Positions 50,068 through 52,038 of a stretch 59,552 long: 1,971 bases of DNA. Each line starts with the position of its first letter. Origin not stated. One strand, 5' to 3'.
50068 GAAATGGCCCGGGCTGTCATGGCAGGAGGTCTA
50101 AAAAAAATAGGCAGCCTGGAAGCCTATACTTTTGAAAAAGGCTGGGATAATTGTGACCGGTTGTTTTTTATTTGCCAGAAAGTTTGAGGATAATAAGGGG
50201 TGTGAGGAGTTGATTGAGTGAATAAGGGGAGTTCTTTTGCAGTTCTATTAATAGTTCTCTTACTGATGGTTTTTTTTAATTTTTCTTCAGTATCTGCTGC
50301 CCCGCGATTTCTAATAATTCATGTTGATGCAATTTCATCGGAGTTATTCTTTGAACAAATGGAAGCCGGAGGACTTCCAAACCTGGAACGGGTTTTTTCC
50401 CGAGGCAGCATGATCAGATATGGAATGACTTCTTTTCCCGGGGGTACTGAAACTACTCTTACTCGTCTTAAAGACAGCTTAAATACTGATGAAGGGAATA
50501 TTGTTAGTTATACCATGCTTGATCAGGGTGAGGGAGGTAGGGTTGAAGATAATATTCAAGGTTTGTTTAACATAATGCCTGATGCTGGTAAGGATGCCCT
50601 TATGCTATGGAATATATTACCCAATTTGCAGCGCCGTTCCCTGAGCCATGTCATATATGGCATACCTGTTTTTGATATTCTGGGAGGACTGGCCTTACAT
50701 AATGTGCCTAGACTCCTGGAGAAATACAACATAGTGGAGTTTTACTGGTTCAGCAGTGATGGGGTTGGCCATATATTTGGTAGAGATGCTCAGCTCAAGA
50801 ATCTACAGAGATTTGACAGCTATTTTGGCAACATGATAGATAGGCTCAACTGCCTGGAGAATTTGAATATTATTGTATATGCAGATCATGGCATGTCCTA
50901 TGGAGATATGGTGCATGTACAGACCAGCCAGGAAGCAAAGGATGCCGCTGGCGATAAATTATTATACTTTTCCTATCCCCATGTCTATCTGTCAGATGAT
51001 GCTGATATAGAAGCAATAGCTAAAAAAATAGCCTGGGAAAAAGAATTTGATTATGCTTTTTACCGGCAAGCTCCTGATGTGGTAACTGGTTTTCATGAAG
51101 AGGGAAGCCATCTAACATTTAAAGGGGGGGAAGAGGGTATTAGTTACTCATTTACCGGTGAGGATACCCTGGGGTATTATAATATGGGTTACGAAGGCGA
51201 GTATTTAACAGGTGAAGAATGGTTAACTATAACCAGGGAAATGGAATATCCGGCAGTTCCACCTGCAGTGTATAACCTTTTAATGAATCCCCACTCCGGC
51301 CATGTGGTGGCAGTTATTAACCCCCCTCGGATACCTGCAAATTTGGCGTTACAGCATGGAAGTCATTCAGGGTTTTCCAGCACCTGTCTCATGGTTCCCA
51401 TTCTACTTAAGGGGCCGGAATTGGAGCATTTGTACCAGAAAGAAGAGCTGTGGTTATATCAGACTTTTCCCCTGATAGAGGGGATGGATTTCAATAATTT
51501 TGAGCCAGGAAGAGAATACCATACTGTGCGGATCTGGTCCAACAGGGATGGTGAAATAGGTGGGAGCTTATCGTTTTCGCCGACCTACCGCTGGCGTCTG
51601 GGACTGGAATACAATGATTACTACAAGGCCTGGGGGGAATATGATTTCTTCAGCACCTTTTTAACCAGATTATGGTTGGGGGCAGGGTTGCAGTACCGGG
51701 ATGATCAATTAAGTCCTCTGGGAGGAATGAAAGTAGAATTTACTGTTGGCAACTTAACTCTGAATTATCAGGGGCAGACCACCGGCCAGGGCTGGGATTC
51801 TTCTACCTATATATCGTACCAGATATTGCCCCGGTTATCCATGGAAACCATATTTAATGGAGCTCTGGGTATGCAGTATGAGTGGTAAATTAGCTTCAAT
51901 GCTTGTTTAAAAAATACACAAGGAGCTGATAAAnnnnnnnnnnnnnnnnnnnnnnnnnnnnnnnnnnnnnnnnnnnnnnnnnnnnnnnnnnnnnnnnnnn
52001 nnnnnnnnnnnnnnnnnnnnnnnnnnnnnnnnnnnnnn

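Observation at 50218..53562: Tandem secreted phosphodiesterases, each fused to its own C-terminal outer-membrane-barrel-like module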

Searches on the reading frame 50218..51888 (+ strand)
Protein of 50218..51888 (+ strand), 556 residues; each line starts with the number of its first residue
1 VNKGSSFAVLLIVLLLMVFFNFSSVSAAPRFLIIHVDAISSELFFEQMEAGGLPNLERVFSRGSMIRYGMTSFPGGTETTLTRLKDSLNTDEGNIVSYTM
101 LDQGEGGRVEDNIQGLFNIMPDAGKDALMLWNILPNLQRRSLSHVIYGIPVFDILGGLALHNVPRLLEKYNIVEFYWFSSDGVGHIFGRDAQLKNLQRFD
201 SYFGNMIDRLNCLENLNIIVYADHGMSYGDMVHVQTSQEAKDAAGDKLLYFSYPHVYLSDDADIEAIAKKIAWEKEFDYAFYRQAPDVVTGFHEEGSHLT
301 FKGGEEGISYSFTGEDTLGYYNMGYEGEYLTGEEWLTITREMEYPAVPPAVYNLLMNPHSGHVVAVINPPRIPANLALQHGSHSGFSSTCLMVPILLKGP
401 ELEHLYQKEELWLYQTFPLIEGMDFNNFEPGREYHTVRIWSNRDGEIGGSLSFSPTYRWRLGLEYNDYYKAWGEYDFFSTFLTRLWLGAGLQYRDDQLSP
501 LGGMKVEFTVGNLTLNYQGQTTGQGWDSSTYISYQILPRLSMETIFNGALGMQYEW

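Call 3: search_protein_families(library=pfam, proteins=[window:50218-51888:+], max_evalue=1)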
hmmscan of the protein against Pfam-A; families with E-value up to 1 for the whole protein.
window:50218-51888:+ (556 aa): 2 families
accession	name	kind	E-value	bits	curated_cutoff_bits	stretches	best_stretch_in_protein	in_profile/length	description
PF01663.27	Phosphodiest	-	1e-09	38.9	23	1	168-235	158-230/342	Type I phosphodiesterase / nucleotide pyrophosphatase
PF01676.23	Metalloenzyme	-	0.12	12.3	24.3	1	170-226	147-202/252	Metalloenzyme superfamily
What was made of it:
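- PF01663 matches above threshold (call 3).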

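Call 4: search_protein_families(library=ncbifam, proteins=[window:50218-51888:+], max_evalue=1)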
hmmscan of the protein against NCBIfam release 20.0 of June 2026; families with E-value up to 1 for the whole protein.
window:50218-51888:+ (556 aa): 1 family
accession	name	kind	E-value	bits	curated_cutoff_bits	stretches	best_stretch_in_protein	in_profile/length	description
NF038075.1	fam_STM4013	hypoth_equivalog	0.026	14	250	1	191-230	199-238/261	STM4013/SEN3800 family hydrolase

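Call 6: find_homologous_proteins(query=window:50218-51888:+, max_evalue=0.001)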
Query window:50218-51888:+ (556 aa): 79 proteins with E <= 0.001 among 8000 candidates.
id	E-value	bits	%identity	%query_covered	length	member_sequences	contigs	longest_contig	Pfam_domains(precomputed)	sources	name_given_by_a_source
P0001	0.0e+0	1295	100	100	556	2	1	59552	PF01663.28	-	-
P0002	1.2e-229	782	59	99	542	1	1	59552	PF01663.28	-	-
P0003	2.2e-140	487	43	99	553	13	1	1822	PF01663.28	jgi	jgi:hypothetical protein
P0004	1.3e-138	481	43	98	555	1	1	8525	PF01663.28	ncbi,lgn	-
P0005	6.0e-138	479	42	99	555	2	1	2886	PF01663.28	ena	-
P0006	1.3e-137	478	44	99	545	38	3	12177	PF01663.28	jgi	jgi:hypothetical protein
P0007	3.4e-137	476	42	98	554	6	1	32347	PF01663.28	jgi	jgi:hypothetical protein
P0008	3.9e-137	476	43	97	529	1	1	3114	PF01663.28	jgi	jgi:hypothetical protein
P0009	9.4e-135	468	42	99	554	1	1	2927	PF01663.28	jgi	-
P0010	9.4e-135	468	43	99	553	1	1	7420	PF01663.28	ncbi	-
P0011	2.6e-134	467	42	99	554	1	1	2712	PF01663.28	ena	-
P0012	4.4e-134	466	41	97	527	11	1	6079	PF01663.28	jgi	jgi:hypothetical protein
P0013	4.2e-133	463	41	99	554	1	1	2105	PF01663.28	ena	-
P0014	9.7e-133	462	42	98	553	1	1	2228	PF01663.28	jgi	-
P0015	4.5e-132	460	42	99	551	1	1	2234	PF01663.28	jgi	-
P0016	1.7e-131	458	40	100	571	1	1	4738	PF01663.28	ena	-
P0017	2.4e-131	457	41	99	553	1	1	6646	PF01663.28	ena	-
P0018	4.1e-131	456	41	99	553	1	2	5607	PF01663.28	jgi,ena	-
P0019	4.1e-131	456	41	99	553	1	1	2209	PF01663.28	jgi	-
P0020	7.8e-131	455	41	99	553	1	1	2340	PF01663.28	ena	-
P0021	8.3e-131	455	41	99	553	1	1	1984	PF01663.28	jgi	-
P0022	9.1e-131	455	42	95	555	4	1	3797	PF01663.28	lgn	-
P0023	1.1e-130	455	41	99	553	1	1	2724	PF01663.28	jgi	-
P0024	3.6e-130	453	41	97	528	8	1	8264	PF01663.28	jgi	-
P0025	3.8e-130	453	41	99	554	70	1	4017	PF01663.28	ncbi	-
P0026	4.9e-130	453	40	99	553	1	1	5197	PF01663.28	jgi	-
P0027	7.2e-130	452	42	99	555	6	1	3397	PF01663.28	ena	-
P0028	4.2e-129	450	41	99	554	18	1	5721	PF01663.28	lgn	-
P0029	1.3e-128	448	41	95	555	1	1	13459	PF01663.28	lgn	-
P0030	6.6e-128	446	40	96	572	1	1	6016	PF01663.28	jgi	-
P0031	7.8e-127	442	40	93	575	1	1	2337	PF01663.28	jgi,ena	-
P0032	2.2e-126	441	41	95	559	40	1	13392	PF01663.28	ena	-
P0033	2.0e-125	438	39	96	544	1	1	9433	PF01663.28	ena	-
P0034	6.6e-125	436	39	96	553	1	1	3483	PF01663.28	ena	-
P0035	7.1e-125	436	38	95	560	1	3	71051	PF01663.28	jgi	-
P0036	1.8e-124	434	42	92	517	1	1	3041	PF01663.28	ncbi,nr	ncbi:MAG: alkaline phosphatase family protein, partial [Atribacterota bacterium]|nr:alkaline phospha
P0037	2.3e-123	431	42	92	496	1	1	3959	PF01663.28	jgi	jgi:hypothetical protein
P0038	7.6e-122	426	38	95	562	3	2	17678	PF01663.28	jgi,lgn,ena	-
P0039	1.6e-120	421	39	95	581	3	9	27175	PF01663.28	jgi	jgi:hypothetical protein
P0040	1.8e-120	421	41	96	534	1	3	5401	PF01663.28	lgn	-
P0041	5.1e-120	420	41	92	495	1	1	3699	PF01663.28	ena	-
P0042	1.1e-118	415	38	100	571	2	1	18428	PF01663.28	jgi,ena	-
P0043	1.8e-117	411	38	98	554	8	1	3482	PF01663.28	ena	-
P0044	3.4e-117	410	41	89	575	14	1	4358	PF01663.28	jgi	-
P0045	9.2e-117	409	38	96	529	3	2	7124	PF01663.28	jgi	-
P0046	1.0e-116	409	39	96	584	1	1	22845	PF01663.28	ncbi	-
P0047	1.1e-116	409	38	95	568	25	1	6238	PF01663.28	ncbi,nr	ncbi:MAG: alkaline phosphatase family protein [Atribacterota bacterium]|nr:alkaline phosphatase fami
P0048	3.4e-116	407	40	95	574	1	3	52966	PF01663.28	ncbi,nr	ncbi:MAG: alkaline phosphatase family protein [Atribacterota bacterium]|nr:alkaline phosphatase fami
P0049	2.0e-115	405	38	96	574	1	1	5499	PF01663.28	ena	-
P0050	1.1e-114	402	38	96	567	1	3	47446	PF01663.28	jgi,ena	-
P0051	1.7e-114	401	37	96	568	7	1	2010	PF01663.28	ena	-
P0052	6.9e-114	399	37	99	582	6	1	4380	PF01676.24,PF01663.28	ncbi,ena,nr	ncbi:MAG TPA: alkaline phosphatase family protein [Atribacterota bacterium]|nr:alkaline phosphatase 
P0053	8.6e-114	399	36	99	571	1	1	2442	PF01663.28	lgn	-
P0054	1.2e-113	399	37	99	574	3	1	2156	PF01663.28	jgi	jgi:hypothetical protein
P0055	2.0e-113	398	37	99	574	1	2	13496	PF01663.28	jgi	jgi:hypothetical protein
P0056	3.7e-112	394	36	99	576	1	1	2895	PF01663.28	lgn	-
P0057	2.5e-111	391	37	99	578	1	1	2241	PF01663.28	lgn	-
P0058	3.4e-108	381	36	100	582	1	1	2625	PF01663.28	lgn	-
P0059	1.2e-107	379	38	90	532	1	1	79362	PF01663.28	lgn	-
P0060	4.1e-105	370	43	76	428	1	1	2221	PF01663.28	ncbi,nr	ncbi:MAG: alkaline phosphatase family protein, partial [Candidatus Atribacteria bacterium]|nr:alkali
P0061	2.5e-102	361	44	75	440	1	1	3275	PF01663.28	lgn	-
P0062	6.6e-98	347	38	85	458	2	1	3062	PF01663.28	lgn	-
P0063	7.4e-97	343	34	96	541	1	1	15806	PF01663.28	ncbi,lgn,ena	-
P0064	2.2e-95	338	40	74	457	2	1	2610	PF01663.28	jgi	-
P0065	3.7e-95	338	40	71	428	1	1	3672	PF01663.28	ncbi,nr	ncbi:MAG: alkaline phosphatase family protein, partial [Atribacterota bacterium]|nr:alkaline phospha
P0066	2.1e-92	329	38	87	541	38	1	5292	PF01663.28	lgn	-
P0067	1.1e-90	323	34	98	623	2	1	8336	PF01663.28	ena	-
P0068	9.7e-87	310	34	89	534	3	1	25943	PF01663.28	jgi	-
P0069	8.6e-86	307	33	98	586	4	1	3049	PF01663.28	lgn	-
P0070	2.2e-85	305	34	99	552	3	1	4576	PF01663.28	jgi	-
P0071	6.8e-85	304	36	90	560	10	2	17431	PF01663.28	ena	-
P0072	3.6e-83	298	34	83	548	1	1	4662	PF01663.28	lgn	-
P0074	1.3e-79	286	31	99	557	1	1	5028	PF01663.28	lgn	-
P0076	2.4e-78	282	32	95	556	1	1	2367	PF01663.28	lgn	-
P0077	1.6e-74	269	29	98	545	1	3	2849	PF01663.28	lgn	-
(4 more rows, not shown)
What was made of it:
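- On Alkaline-phosphatase superfamily, NPP/PF01663 branch: The precomputed PF01663 label is present on 75 of the 79 proteins listed (call 6).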

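Call 12: find_related_loci(query=A1, collection=genome_contigs, flank=8000)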
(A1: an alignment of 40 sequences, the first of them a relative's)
Query A1 (556 aa) in genome_contigs; peptide patterns used: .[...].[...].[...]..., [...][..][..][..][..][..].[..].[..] (x = any residue, [..] = any of these).
142 stretches matched a pattern; 99 encode a relative of the query (tblastn E <= 1e-3); the best 80 are kept; 80 distinct loci.
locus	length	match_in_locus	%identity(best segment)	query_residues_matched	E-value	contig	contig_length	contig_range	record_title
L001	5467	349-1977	41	1-556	9e-146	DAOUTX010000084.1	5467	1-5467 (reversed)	MAG TPA_asm: Atribacterota bacterium isolate CSMAG_808 CSMAG_808_k141_826350_length_5467_cov_12.0000, whole genome shotg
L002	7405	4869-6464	43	10-556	3e-143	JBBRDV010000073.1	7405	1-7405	MAG: Atribacterota bacterium isolate Co_metawrap_2470 Cmw_2470_k141_4653421_length_7405_cov_12.9934, whole genome shotgu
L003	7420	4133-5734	43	7-556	1e-140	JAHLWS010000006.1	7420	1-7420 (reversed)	MAG: Promethearchaeota archaeon isolate 33X4 k141_13972, whole genome shotgun sequence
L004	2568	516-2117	41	7-556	4e-148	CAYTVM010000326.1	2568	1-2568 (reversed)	MAG TPA_asm: uncultured Atribacterota bacterium isolate binchicken_co94_273 genome assembly, contig: NODE_77895_length_2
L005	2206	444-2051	42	5-556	5e-149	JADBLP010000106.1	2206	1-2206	MAG: Actinomycetota bacterium isolate Bin4_14.8m NODE_6065_length_2206_cov_18.762436, whole genome shotgun sequence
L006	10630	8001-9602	41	7-556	7e-138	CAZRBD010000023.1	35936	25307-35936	MAG TPA_asm: uncultured archaeon isolate SRP179991_co3_105 genome assembly, contig: NODE_206_length_35936_cov_6.317912,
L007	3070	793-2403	41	5-556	3e-142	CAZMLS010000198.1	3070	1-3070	MAG TPA_asm: uncultured Atribacterota bacterium isolate binchicken_co47_116 genome assembly, contig: NODE_27684_length_3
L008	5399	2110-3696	42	5-552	2e-135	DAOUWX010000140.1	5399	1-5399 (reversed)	MAG TPA_asm: Atribacterota bacterium isolate CSMAG_886 CSMAG_886_k141_256072_length_5399_cov_26.0000, whole genome shotg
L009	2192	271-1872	40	7-556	6e-140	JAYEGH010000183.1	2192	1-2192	MAG: Candidatus Caldatribacteriota bacterium isolate MAG251 MAG251_184, whole genome shotgun sequence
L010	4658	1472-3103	39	11-556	9e-130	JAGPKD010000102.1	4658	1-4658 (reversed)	MAG: Candidatus Oleihabitans oleiphilus isolate Gw_SlDig_bin_28 Gw_SlDig_42946_length_4658_cov_5.219598, whole genome sh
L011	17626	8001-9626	39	11-556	1e-125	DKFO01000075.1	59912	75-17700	MAG TPA_asm: Candidatus Atribacteria bacterium UBA6794 UBA6794_contig_253, whole genome shotgun sequence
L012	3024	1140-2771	38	9-556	2e-130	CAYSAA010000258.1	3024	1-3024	MAG TPA_asm: uncultured Atribacterota bacterium isolate SRP067234_co1_85 genome assembly, contig: k99_233749, whole geno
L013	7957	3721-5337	38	9-556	3e-124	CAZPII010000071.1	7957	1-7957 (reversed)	MAG TPA_asm: uncultured Atribacterota bacterium isolate SRP141376_co2_321 genome assembly, contig: NODE_16296_length_795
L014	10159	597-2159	39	29-556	4e-124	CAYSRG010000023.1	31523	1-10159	MAG TPA_asm: uncultured Atribacterota bacterium isolate SRP241326_co4_255 genome assembly, contig: NODE_2052_length_3152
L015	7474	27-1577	41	27-556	1e-122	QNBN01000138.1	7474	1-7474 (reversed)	MAG: Spirochaetes bacterium isolate B62_G9 B62_Guay9_scaffold_15241, whole genome shotgun sequence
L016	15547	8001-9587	39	23-556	2e-120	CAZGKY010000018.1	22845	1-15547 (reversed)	MAG TPA_asm: uncultured Atribacterota bacterium isolate binchicken_co43_368 genome assembly, contig: NODE_3868_length_22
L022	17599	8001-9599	38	9-556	6e-122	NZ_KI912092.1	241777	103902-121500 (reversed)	Halonatronum saccharophilum DSM 13868 HalsacDRAFT_HSE.3, whole genome shotgun sequence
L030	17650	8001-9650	36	8-556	1e-106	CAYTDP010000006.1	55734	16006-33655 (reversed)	MAG TPA_asm: uncultured Halanaerobiaceae bacterium isolate SRP201947_co1_372 genome assembly, contig: NODE_56_length_557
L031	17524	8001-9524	34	23-556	8e-105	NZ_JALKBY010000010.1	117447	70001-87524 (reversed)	Natroniella sulfidigena strain AHT3 Nsulf_10, whole genome shotgun sequence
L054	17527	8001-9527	33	20-544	6e-91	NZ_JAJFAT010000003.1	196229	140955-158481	Halanaerobium polyolivorans strain Z-7514 NODE_3_length_196229_cov_197.154900, whole genome shotgun sequence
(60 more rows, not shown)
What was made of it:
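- Many host taxa live in soda-lake or saline sediments (call 12), where I would expect phosphate scavenging to matter (my inference).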

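Call 16: find_encoding_contigs(protein=P0001, flank=2000, max_places=3)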
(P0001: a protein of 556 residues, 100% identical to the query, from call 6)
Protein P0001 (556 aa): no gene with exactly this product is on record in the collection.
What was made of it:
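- Tried and rejected: Exact look-up of gene A's product in public assemblies found no record (call 16).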

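Call 18: predict_structure(alignment_id=A1)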
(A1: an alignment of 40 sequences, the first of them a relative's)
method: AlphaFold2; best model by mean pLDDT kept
length: 556 residues; sequences in the alignment: 40
mean_pLDDT: 89.8   pTM: 0.89
mean pLDDT of the five models: 89.8, 89.4, 87.5, 87.3, 87.3
residues with pLDDT >= 90: 406; 70-90: 102; 50-70: 29; < 50: 19
segments of 3 or more residues with pLDDT < 50: 105-114, 116-118
pLDDT, mean of each block of 10 residues (from residue 1): 64 76 64 97 97 98 96 89 91 79 49 48 65 86 91 94 92 95 94 97 96 93 90 88 95 93 98 97 98 97 97 97 97 98 97 95 94 78 92 98 97 96 81 92 91 93 93 96 97 93 96 95 87 93 88 93
secondary structure, 60 per line:
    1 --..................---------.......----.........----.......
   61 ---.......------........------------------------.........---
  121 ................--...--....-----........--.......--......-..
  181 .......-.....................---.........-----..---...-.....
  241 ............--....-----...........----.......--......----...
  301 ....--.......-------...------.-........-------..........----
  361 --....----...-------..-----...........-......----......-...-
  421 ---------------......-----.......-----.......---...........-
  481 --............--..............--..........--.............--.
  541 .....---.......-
elements in order: H3-20 E30-36 H41-49 H54-60 E64-70 H77-84 H109-117 H121-136 H144-147 H153-160 H163-169 E172-177 H179-187 H189-209 E216-221 E232-234 H236-247 E248-252 E255-258 H264-274 E279-285 E288-293 E298-304 E307-313 H332-339 H347-356 E363-366 E371-373 H388-391 E392-398 H400-405 E410-412 E436-441 E447-453 E459-465 E469-479 E483-494 E497-510 E513-522 E525-537 E540-545 E549-555
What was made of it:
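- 50218..51888 (+): Gene A: 556-aa AP-barrel fusion protein. GTG start, with GAGGAG 8 nt upstream. Full-length AF2 model has pLDDT 89.8 and pTM 0.89 (call 18).
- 50218..50298 (+): Gene A signal peptide, aa 1-27 (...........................|A). Sec/SPase I type, with no lipobox. Modelled as an N-terminal helix, residues 3-20 (call 18).
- A 23-residue linker precedes strand 1 (call 18). The high pTM of 0.89 suggests a fixed enzyme-barrel geometry (call 18).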
